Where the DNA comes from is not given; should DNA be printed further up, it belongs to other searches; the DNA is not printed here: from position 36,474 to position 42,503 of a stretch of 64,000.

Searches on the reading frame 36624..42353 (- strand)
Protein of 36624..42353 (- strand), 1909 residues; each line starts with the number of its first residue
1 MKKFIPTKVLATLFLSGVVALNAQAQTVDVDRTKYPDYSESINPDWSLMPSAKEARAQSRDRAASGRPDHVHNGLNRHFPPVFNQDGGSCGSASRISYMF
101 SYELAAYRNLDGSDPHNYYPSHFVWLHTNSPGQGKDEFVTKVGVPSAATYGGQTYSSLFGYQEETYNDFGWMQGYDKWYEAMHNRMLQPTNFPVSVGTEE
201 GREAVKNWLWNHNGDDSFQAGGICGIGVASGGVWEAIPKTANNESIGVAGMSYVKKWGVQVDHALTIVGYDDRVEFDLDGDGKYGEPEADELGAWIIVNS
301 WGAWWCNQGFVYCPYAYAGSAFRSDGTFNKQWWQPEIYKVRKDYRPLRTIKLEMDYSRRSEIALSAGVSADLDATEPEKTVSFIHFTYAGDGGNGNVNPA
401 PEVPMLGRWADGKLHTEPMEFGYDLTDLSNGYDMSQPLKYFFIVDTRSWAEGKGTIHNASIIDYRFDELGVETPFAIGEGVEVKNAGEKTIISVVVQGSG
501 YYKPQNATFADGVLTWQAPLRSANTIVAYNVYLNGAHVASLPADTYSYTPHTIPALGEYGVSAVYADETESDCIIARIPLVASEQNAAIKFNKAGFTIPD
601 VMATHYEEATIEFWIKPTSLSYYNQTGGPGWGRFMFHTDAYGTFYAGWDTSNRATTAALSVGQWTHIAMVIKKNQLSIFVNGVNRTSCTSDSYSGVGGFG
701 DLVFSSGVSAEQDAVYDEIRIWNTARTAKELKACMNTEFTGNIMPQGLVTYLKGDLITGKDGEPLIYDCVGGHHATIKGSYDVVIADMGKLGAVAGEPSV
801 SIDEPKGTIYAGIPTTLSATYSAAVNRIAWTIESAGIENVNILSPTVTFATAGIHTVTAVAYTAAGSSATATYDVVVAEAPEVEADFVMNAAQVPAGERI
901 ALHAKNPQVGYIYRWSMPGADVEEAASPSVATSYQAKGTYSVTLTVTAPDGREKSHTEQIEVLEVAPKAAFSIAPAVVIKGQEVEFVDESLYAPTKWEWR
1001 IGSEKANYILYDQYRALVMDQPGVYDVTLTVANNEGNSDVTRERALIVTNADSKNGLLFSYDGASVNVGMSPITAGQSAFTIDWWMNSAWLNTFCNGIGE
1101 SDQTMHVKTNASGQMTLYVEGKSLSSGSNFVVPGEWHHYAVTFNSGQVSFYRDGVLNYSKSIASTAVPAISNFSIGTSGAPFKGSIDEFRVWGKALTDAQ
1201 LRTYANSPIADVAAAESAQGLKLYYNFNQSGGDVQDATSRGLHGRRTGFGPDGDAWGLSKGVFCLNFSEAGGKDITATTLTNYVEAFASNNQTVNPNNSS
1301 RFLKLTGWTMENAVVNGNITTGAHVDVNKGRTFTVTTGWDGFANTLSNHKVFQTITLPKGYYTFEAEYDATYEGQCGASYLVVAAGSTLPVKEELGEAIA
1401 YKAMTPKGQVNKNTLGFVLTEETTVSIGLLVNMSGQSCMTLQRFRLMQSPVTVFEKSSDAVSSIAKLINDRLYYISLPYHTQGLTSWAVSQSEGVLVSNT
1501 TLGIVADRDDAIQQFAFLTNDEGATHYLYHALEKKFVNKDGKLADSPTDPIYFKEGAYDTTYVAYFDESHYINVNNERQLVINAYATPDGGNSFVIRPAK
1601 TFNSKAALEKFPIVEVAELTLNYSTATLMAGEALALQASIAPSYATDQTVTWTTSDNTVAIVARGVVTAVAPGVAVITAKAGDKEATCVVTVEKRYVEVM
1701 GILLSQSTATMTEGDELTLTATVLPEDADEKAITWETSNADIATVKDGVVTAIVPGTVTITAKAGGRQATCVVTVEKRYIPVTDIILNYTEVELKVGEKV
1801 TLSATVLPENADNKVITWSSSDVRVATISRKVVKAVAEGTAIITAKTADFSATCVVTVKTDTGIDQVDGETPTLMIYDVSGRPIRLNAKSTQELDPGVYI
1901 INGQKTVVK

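Call 24: search_protein_families(library=pfam, proteins=[window:36624-42353:-], max_evalue=0.01)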
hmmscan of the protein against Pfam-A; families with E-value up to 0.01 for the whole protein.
window:36624-42353:- (1909 aa): 8 families
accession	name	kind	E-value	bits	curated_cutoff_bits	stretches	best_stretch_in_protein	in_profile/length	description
PF13385.13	Laminin_G_3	-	6.7e-36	124.1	27.6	2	1067-1201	8-150/151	Concanavalin A-like lectin/glucanases superfamily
PF16405.10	DUF5013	-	1.7e-29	103.3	28.5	1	1282-1428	2-149/149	Domain of unknown function (DUF5013)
PF02368.24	Big_2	-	4.2e-28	97.6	22.8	3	1781-1854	1-77/79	Bacterial Ig-like domain (group 2)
PF00801.26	PKD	-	4.8e-17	62.2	23.5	2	892-958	9-77/80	PKD domain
PF22359.2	Big-like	-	1.8e-11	44.6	27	2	1825-1859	12-47/48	Bacterial Ig-like domain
PF18911.6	PKD_4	-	7.7e-11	42.3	27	2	890-961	10-84/85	PKD domain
PF00112.29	Peptidase_C1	-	0.00086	19.9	20.7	1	258-312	163-201/220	Papain family cysteine protease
PF06439.18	3keto-disac_hyd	-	0.0019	18.7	26.8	0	642-686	104-149/187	3-keto-disaccharide hydrolase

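Call 74: search_protein_families(library=ncbifam, proteins=[window:36624-42353:-], max_evalue=0.01)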
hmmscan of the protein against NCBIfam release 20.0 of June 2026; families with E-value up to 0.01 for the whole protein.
window:36624-42353:- (1909 aa): 0 families
